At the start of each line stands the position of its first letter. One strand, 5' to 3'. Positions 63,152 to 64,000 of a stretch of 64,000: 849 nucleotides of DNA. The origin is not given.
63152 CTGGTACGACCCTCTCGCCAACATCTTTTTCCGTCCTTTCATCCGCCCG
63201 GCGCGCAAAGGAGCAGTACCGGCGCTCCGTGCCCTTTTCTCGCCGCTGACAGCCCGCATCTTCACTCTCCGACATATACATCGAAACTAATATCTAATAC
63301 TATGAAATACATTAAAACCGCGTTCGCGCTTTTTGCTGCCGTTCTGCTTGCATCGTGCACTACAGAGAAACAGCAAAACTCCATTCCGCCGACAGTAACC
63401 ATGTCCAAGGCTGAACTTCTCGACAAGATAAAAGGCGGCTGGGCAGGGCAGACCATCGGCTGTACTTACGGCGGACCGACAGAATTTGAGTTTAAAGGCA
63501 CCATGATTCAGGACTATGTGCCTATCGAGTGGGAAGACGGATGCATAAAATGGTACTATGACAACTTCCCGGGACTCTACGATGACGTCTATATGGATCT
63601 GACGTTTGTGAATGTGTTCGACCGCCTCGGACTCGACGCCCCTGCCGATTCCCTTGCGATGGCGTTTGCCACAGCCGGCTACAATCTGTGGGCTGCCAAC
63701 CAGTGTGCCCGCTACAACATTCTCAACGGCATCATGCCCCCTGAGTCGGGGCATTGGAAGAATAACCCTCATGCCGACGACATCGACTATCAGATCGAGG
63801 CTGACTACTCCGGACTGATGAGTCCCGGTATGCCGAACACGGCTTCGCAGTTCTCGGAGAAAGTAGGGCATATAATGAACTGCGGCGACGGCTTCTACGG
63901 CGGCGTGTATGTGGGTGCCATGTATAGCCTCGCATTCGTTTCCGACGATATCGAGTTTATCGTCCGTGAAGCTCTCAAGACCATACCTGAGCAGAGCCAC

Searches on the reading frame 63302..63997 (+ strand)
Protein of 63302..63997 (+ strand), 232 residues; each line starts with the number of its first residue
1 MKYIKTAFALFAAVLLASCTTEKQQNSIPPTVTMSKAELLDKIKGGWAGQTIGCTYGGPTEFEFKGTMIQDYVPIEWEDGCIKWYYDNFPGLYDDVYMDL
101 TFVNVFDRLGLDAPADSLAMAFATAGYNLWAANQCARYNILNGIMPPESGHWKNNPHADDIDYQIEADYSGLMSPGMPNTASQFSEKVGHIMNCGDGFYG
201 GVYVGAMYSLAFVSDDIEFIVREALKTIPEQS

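Call 47: search_protein_families(library=pfam, proteins=[window:63302-63997:+], max_evalue=0.001)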
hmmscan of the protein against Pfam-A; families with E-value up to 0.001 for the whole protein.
window:63302-63997:+ (232 aa): 1 family
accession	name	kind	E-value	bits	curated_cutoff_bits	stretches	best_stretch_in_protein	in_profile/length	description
PF03747.19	ADP_ribosyl_GH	-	2.6e-17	63.8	26.2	1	45-230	1-196/287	ADP-ribosylglycohydrolase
